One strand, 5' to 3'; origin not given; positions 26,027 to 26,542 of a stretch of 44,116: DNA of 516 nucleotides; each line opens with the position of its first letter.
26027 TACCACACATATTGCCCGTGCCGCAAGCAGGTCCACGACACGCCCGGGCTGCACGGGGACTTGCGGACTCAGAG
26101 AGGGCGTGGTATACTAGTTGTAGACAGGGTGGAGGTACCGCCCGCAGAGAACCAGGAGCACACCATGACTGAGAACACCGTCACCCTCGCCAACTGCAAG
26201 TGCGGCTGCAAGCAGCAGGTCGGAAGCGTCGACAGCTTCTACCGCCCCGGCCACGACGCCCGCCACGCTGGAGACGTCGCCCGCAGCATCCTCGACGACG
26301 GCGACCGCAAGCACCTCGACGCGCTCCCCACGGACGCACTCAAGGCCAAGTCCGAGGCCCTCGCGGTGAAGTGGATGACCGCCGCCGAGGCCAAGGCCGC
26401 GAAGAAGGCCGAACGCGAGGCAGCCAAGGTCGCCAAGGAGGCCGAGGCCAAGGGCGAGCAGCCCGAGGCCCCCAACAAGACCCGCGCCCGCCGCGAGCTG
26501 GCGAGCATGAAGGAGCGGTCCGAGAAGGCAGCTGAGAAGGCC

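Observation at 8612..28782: Four-member paralogous family sharing a Cys-rich / PGHDAR module, with histone-tail-like Ala/Lys extensions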

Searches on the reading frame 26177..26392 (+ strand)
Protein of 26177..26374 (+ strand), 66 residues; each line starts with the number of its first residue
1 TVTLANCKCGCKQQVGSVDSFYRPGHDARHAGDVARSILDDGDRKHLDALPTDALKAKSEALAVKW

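Call 34: search_solved_structures(query=A2, max_evalue=10, show_alignments=3)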
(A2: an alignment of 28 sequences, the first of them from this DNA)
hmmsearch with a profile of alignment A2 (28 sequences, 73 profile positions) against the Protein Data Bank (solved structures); distinct sequences matched with E-value up to 10: 3.
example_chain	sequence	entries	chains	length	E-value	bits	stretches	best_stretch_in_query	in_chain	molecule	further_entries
8ccr_A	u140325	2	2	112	0.11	16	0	33-70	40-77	4D2 (mutant T19D)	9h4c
7ah0_A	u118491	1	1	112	0.12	15.9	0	33-70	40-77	4D2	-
9i38_A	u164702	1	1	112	0.17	15.4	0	46-69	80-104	m4D2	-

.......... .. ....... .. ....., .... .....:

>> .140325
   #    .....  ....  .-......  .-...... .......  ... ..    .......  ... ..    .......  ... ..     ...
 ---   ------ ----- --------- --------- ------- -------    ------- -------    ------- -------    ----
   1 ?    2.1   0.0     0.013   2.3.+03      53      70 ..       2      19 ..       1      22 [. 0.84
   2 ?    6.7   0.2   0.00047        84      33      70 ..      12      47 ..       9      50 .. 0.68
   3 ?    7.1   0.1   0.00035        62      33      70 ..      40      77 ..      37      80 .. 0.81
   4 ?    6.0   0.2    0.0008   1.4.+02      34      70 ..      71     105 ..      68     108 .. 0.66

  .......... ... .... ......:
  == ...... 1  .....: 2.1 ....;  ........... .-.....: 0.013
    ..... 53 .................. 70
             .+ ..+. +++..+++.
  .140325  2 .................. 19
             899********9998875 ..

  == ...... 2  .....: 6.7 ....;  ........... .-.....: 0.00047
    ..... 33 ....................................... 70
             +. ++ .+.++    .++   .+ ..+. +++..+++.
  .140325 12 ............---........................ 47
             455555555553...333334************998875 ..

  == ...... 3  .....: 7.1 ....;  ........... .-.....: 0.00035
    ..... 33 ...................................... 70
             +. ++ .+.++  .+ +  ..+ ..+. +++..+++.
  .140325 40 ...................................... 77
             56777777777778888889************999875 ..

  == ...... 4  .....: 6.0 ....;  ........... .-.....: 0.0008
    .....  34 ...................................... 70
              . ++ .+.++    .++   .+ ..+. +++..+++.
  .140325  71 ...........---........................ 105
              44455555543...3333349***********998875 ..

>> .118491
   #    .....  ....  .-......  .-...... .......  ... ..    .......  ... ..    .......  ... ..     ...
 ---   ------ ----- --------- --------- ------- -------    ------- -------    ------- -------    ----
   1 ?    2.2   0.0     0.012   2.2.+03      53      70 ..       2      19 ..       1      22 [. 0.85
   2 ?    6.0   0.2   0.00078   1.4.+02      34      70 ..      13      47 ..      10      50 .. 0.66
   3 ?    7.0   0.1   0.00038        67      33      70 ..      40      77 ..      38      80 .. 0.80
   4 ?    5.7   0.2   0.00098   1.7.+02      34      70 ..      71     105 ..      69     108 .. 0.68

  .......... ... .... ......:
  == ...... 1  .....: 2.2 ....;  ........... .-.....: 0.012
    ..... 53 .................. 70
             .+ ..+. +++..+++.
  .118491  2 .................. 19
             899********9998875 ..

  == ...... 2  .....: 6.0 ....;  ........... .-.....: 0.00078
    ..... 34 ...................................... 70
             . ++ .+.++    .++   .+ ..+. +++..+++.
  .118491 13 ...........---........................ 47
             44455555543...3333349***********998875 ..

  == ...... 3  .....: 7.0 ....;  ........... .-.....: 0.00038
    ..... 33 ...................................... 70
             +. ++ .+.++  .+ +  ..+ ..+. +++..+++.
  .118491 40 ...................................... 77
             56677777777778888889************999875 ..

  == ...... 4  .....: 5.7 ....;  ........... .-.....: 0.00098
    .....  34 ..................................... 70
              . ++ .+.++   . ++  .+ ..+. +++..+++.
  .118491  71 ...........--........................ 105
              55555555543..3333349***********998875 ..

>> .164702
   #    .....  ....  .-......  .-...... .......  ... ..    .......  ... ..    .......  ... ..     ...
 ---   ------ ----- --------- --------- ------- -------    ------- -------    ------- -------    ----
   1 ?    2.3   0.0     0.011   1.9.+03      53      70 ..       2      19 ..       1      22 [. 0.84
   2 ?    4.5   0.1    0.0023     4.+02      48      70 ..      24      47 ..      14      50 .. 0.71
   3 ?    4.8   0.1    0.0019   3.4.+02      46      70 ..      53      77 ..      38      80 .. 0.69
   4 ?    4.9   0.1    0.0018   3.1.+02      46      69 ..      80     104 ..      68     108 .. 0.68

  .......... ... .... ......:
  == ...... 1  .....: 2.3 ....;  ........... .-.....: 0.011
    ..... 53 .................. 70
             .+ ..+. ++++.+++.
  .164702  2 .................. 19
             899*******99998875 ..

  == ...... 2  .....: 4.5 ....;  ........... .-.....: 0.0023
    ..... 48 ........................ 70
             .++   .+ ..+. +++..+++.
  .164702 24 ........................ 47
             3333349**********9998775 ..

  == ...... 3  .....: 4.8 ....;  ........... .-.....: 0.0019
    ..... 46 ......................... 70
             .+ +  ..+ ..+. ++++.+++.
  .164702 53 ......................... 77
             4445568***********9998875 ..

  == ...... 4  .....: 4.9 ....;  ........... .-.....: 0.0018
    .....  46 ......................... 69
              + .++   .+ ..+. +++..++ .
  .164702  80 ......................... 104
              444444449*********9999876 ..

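Call 39: search_dna_similar(query=window:26177-26374:+, collection=phages, mode=protein, max_evalue=0.001, max_rows=60)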
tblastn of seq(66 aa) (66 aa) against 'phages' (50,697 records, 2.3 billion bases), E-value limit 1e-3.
Records with a match: 128; places in all: 247; records where one place covers at least 80% of the query: 117.
Best place of each record, by identity: <60% 128.
By first word of the organism name: Arthrobacter 105; Microbacterium 17; Gordonia 5; Curtobacterium 1.
By host as written in the record: Arthrobacter sp. ATCC 21022 95; Microbacterium foliorum NRRL B-24224 11; Arthrobacter sp. (ATCC 21022) 7; Microbacterium foliorum NRRL B-24224 SEA 5; Gordonia terrae 3612 5; Arthrobacter sp. ATCC21022 2; Arthrobacter sp. 21022 1; Microbacterium foliorum NRRL B-24-224 SEA 1; and 1 more.
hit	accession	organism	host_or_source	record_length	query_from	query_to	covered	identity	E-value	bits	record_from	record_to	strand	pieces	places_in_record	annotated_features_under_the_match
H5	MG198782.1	Arthrobacter phage MeganNoll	Arthrobacter sp. ATCC 21022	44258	1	65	98%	44.9%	1e-12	66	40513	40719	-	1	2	hypothetical protein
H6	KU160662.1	Arthrobacter phage RAP15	Arthrobacter sp. ATCC 21022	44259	1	65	98%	44.9%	1e-12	66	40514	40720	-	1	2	56: hypothetical protein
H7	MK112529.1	Arthrobacter phage BigMack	Arthrobacter sp. (ATCC 21022)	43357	1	65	98%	44.9%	4e-12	64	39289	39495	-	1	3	53: hypothetical protein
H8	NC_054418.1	Arthrobacter phage BigMack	Arthrobacter sp. (ATCC 21022)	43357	1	65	98%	44.9%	4e-12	64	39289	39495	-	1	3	53: hypothetical protein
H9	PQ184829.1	Arthrobacter phage Kalizoi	Arthrobacter sp. ATCC 21022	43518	1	65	98%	44.9%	3e-11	62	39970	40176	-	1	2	54: hypothetical protein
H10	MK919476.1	Arthrobacter phage EstebanJulior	Arthrobacter sp. ATCC 21022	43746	2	65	97%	44.1%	8e-12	63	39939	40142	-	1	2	53: hypothetical protein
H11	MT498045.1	Arthrobacter phage MamaPearl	Arthrobacter sp. ATCC 21022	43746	2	65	97%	44.1%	8e-12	63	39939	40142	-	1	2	53: hypothetical protein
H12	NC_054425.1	Arthrobacter phage MamaPearl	Arthrobacter sp. ATCC 21022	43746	2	65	97%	44.1%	8e-12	63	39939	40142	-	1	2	53: hypothetical protein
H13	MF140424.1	Arthrobacter phage Nubia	Arthrobacter sp. ATCC 21022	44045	2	65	97%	44.1%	3e-11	62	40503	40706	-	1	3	55: hypothetical protein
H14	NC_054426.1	Arthrobacter phage Nubia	Arthrobacter sp. ATCC 21022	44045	2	65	97%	44.1%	3e-11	62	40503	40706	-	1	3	55: hypothetical protein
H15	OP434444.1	Arthrobacter phage Albanese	Arthrobacter sp. ATCC 21022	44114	2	65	97%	44.1%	3e-11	62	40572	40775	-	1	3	55: hypothetical protein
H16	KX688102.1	Arthrobacter phage Oxynfrius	Arthrobacter sp. ATCC 21022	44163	2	65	97%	44.1%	3e-11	62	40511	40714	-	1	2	hypothetical protein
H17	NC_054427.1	Arthrobacter phage Oxynfrius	Arthrobacter sp. ATCC 21022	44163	2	65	97%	44.1%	3e-11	62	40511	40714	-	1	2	hypothetical protein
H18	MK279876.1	Arthrobacter phage Rozby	Arthrobacter sp. ATCC 21022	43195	2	65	97%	44.1%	3e-11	62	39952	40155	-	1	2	54: hypothetical protein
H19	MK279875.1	Arthrobacter phage Riverdale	Arthrobacter sp. ATCC 21022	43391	2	65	97%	44.1%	3e-11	62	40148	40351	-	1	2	55: hypothetical protein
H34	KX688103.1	Arthrobacter phage Greenhouse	Arthrobacter sp. ATCC 21022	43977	2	65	97%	44.1%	1e-10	60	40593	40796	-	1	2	hypothetical protein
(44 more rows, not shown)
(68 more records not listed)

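Call 44: find_related_loci(query=A2, collection=viral_contigs, flank=10000)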
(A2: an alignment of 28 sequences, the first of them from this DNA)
Query A2 (72 aa) in viral_contigs; peptide patterns used: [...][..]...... (x = any residue, [..] = any of these).
77 stretches matched a pattern; 11 encode a relative of the query (tblastn E <= 1e-3); 11 distinct loci.
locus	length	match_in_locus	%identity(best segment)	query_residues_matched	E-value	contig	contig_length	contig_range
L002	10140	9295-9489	41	7-72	1e-15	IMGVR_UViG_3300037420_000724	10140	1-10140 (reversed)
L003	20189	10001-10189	43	1-59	1e-11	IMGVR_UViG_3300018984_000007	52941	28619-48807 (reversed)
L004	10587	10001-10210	39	3-71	2e-10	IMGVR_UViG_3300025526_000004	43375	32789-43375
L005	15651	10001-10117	50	7-50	7e-10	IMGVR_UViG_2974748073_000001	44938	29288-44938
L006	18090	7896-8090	39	6-58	2e-9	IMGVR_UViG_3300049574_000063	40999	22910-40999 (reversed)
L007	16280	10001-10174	43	3-58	2e-9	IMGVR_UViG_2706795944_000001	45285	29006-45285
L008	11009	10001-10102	59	7-40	7e-9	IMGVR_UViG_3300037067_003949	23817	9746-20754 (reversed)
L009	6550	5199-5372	38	7-58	6e-9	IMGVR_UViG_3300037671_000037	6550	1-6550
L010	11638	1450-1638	38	7-58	9e-9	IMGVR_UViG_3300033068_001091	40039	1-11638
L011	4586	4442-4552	46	5-41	3e-8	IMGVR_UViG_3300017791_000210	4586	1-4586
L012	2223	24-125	35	6-39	1e-4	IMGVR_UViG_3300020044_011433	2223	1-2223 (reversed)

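Call 45: search_protein_representatives(alignment_id=A3)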
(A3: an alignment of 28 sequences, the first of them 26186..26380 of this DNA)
Query: 28 sequences, 129 profile positions. Proteins with E-value up to 0.001 (for the whole library): 2491; up to 1e-10: 549; up to 1e-30: 1. The best 150 are listed.
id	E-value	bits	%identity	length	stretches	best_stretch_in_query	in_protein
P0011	5.5e-32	126.8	-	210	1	13-112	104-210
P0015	1.4e-30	122.2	-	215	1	13-128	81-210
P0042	5.5e-30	120.3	-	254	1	8-127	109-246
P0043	2.8e-29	118.0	-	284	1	12-122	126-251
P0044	5.5e-29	117.1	-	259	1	4-121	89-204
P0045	1.0e-28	116.2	-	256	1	5-118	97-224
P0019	1.4e-28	115.7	-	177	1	5-99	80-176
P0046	2.5e-27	111.7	-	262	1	8-122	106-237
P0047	4.2e-27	111.0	-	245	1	8-117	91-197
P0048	5.1e-27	110.7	-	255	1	18-112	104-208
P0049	8.9e-27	109.9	-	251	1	13-121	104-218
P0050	8.9e-27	109.9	-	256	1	9-105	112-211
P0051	1.5e-26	109.2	-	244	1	12-121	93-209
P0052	2.1e-26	108.7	-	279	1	8-122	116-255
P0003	3.1e-26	108.2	-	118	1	7-111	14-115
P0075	1.1e-24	103.2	-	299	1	6-119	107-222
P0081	2.1e-24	102.3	-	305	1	13-112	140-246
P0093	1.3e-23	99.7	-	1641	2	16-88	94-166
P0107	4.5e-23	97.9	-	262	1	13-105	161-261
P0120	2.2e-22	95.7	-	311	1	12-114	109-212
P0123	3.3e-22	95.1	-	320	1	13-125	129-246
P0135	6.2e-22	94.3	-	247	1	10-99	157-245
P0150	1.8e-21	92.8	-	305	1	20-107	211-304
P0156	2.1e-21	92.5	-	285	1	23-104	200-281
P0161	3.0e-21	92.1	-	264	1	15-99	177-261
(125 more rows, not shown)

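Call 47: search_protein_families(library=pfam, alignment_id=A4, max_evalue=0.01)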
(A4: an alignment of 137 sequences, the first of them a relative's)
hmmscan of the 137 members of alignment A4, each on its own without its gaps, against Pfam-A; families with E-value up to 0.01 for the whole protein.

A. member 1, P0042 (254 aa): 0 families

B. families by the number of members that match (of 137 scanned): 14 families
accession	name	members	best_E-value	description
PF21320.3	HTH_65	6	0.0008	Rv2258c-like winged HTH domain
PF12802.13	MarR_2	3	0.00057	MarR family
PF02467.21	Whib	2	5.9e-09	Transcription factor WhiB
PF09339.16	HTH_IclR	2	0.0004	IclR helix-turn-helix domain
PF13798.11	PCYCGC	2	0.0027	Protein of unknown function with PCYCGC motif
PF02082.26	Rrf2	1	0.00018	Iron-dependent Transcriptional regulator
PF20877.2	Anoctamin_N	1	0.0018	Alpha-beta plait domain in TMEM16 lipid scramblase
PF07702.18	UTRA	1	0.003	UTRA domain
PF14394.12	DUF4423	1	0.0044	Domain of unknown function (DUF4423)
PF01978.25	TrmB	1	0.0048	Sugar-specific transcriptional regulator TrmB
PF08947.15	BPS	1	0.0066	BPS (Between PH and SH2)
PF05887.16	Trypan_PARP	1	0.0083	Procyclic acidic repetitive protein (PARP)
PF01047.28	MarR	1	0.0085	MarR family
PF06217.17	GAGA_bind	1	0.0094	GAGA binding protein-like family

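Call 48: search_protein_families(library=pfam, proteins=[P0093, P0081, P0123, P0150, P0156, P0161, P0107, P0135, P0075, P0120], max_evalue=0.01)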
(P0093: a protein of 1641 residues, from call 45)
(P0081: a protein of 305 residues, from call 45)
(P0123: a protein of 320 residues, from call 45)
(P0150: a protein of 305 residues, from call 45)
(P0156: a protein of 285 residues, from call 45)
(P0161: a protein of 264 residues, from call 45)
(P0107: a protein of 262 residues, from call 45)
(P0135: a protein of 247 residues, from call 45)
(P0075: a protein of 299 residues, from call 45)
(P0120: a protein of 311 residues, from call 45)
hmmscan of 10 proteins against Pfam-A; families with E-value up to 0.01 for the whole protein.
P0093 (1641 aa): 0 families

P0081 (305 aa): 0 families

P0123 (320 aa): 0 families

P0150 (305 aa): 0 families

P0156 (285 aa): 1 family
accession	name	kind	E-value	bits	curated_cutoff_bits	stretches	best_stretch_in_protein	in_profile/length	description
PF02467.21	Whib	-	5.9e-09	36.8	23.6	1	97-133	22-58/65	Transcription factor WhiB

P0161 (264 aa): 1 family
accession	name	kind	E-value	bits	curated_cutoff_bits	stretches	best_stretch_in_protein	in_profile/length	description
PF02467.21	Whib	-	1.3e-07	32.5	23.6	1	82-132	6-57/65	Transcription factor WhiB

P0107 (262 aa): 0 families

P0135 (247 aa): 0 families

P0075 (299 aa): 1 family
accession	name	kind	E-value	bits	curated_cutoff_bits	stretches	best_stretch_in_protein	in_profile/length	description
PF05887.16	Trypan_PARP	-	0.0083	16.5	100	1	197-248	54-111/134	Procyclic acidic repetitive protein (PARP)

P0120 (311 aa): 0 families

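Call 55: search_dna_similar(query=window:26177-26374:+, collection=phages, mode=protein, max_evalue=10, max_rows=60, rows=spread)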
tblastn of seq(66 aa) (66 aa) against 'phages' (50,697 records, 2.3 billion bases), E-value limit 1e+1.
Records with a match: 135; places in all: 346; records where one place covers at least 80% of the query: 118.
Best place of each record, by identity: <60% 135.
By first word of the organism name: Arthrobacter 105; Microbacterium 18; Gordonia 6; Vibrio 2; Curtobacterium 1; Pseudomonas 1; Streptomyces 1; Caudoviricetes 1.
By host as written in the record: Arthrobacter sp. ATCC 21022 95; Microbacterium foliorum NRRL B-24224 11; Arthrobacter sp. (ATCC 21022) 7; Gordonia terrae 3612 6; Microbacterium foliorum NRRL B-24224 SEA 5; Arthrobacter sp. ATCC21022 2; Vibrio parahaemolyticus 2; Arthrobacter sp. 21022 1; and 6 more.
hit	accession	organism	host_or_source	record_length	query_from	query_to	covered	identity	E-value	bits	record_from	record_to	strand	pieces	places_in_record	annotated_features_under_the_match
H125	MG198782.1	Arthrobacter phage MeganNoll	Arthrobacter sp. ATCC 21022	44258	1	65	98%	44.9%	1e-12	66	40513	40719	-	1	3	hypothetical protein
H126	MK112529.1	Arthrobacter phage BigMack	Arthrobacter sp. (ATCC 21022)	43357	1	65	98%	44.9%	4e-12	64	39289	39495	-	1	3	53: hypothetical protein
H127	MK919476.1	Arthrobacter phage EstebanJulior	Arthrobacter sp. ATCC 21022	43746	2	65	97%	44.1%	8e-12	63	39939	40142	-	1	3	53: hypothetical protein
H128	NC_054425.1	Arthrobacter phage MamaPearl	Arthrobacter sp. ATCC 21022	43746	2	65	97%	44.1%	8e-12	63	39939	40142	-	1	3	53: hypothetical protein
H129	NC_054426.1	Arthrobacter phage Nubia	Arthrobacter sp. ATCC 21022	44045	2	65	97%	44.1%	3e-11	62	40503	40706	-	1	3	55: hypothetical protein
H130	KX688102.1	Arthrobacter phage Oxynfrius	Arthrobacter sp. ATCC 21022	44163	2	65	97%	44.1%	3e-11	62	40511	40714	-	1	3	hypothetical protein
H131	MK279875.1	Arthrobacter phage Riverdale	Arthrobacter sp. ATCC 21022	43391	2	65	97%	44.1%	3e-11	62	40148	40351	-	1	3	55: hypothetical protein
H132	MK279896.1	Arthrobacter phage Zorro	Arthrobacter sp. ATCC 21022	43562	2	65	97%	44.1%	3e-11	62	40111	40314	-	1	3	55: hypothetical protein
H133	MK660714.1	Arthrobacter phage MrGloopy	Arthrobacter sp. ATCC 21022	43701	2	65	97%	44.1%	3e-11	62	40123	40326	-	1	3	55: hypothetical protein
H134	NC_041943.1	Arthrobacter phage Korra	Arthrobacter sp. ATCC 21022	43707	2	65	97%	44.1%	3e-11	62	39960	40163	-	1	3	56: hypothetical protein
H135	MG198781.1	Arthrobacter phage Fluke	Arthrobacter sp. ATCC 21022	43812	2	65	97%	44.1%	3e-11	62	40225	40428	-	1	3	hypothetical protein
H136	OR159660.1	Arthrobacter phage Lakshmi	Arthrobacter sp. ATCC 21022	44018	2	65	97%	44.1%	3e-11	62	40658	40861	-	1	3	55: hypothetical protein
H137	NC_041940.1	Arthrobacter phage Glenn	Arthrobacter sp. ATCC 21022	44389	2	65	97%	44.1%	3e-11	62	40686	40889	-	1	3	56: hypothetical protein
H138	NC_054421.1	Arthrobacter phage Greenhouse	Arthrobacter sp. ATCC 21022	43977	2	65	97%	44.1%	1e-10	60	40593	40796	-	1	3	hypothetical protein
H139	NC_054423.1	Arthrobacter phage Kittykat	Arthrobacter sp. ATCC 21022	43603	2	65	97%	42.6%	2e-11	62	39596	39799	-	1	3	56: hypothetical protein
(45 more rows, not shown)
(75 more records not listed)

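Call 57: find_related_loci(query=A2, collection=genome_contigs, flank=10000)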
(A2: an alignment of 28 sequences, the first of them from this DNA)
Query A2 (72 aa) in genome_contigs; peptide patterns used: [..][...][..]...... (x = any residue, [..] = any of these).
155 stretches matched a pattern; 26 encode a relative of the query (tblastn E <= 1e-3); 26 distinct loci.
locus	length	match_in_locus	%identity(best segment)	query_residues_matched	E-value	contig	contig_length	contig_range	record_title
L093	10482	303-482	51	4-62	1e-15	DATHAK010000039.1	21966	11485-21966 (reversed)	MAG TPA_asm: Blastococcus sp. isolate SMAG_U10688 k141_558833, whole genome shotgun sequence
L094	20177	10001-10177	50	5-62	3e-15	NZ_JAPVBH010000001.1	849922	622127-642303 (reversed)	Modestobacter sp. VKM Ac-2986 n1, whole genome shotgun sequence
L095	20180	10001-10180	48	4-62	3e-15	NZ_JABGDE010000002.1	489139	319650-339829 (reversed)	Modestobacter sp. I12A-02662 Scaffold1_2, whole genome shotgun sequence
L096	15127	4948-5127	46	4-62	3e-14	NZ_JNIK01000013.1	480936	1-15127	Blastococcus sp. URHD0036 N555DRAFT_scaffold00002.2_C, whole genome shotgun sequence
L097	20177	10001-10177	49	7-63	6e-14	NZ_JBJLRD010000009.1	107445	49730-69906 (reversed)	Kineococcus gypseus strain CCTCC AA 2013232 NODE_9_length_107445_cov_23.022019, whole genome shotgun sequence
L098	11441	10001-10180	48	4-62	1e-13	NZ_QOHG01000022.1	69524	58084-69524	Blastococcus sp. TF02A-26 NODE_22_length_69524_cov_396.917316, whole genome shotgun sequence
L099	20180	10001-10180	46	2-60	1e-13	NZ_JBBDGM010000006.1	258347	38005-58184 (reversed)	Microbacterium bandirmense strain Mu-80 Seq6, whole genome shotgun sequence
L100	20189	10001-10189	49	6-63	7e-13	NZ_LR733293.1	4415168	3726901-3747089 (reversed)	Arthrobacter sp. 9AX isolate Arthrobacter sp. 9AX, whole genome shotgun sequence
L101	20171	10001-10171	48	7-62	9e-13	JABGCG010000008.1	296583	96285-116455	Blastococcus sp. CPCC 205250 Scaffold8_1, whole genome shotgun sequence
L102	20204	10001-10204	40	3-70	6e-12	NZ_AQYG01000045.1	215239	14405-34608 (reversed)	Jongsikchunia kroppenstedtii DSM 45133 strain NP8-5 G341DRAFT_scaffold00007.7_C, whole genome shotgun sequence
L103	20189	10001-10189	46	6-63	2e-11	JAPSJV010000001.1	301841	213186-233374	MAG: Pseudarthrobacter sp. isolate RM56_bin.062 NODE_12_length_301841_cov_5.024692, whole genome shotgun sequence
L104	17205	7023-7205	42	6-63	2e-10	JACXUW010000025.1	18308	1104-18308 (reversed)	MAG: Micrococcales bacterium isolate DE15.012 scaffold_321, whole genome shotgun sequence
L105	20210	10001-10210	40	1-67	3e-10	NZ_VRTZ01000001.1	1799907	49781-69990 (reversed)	Homoserinibacter sp. GY 40078 Scaffold1, whole genome shotgun sequence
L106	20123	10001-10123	49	1-43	5e-10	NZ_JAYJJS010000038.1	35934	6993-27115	[Mycobacterium] zoologicum strain MYC101 NODE_38_length_35934_cov_204.147942, whole genome shotgun sequence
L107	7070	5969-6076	51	7-43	4e-9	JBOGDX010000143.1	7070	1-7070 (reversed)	MAG: Actinomycetes bacterium isolate SD8021_metabat2.bin.5 NODE_554_length_7070_cov_1.067406, whole genome shotgun seque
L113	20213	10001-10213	36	3-71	9e-7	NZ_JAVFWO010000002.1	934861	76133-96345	Microbacterium psychrotolerans strain QXD-8 NODE_2_length_934861_cov_132.958443, whole genome shotgun sequence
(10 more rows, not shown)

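Call 67: predict_structure(alignment_id=A3)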
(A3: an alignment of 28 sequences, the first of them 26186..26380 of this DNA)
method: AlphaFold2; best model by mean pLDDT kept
length: 65 residues; sequences in the alignment: 28
mean_pLDDT: 94.8   pTM: 0.78
mean pLDDT of the five models: 94.8, 92.8, 81.6, 79.7, 79.7
residues with pLDDT >= 90: 60; 70-90: 5; 50-70: 0; < 50: 0
segments of 3 or more residues with pLDDT < 50: none
pLDDT, mean of each block of 10 residues (from residue 1): 90 92 96 97 96 97 95
secondary structure, 60 per line:
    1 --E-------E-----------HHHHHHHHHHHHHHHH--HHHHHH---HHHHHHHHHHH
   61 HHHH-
elements in order: H23-38 H41-46 H50-64

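Call 70: fold_search(model_id=the predicted structure, library=pdb)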
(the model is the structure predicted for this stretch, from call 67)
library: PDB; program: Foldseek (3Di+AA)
matches with E <= 10: 2; with E <= 0.001: 0
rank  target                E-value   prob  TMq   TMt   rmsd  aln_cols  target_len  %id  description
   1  9iho_V                6.5e+00  0.04  0.28  0.17   8.6        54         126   17  Open state without NUQM and without flavoprotein (classification state 4) of Pichia pastoris mitochondrial complex I i (released 2025-10-15)
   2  8apt                  6.9e+00  0.06  0.40  0.14   9.7        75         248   16  Crystal Structure of H. influenzae TrmD in complex with Compound 13 (released 2023-06-14)
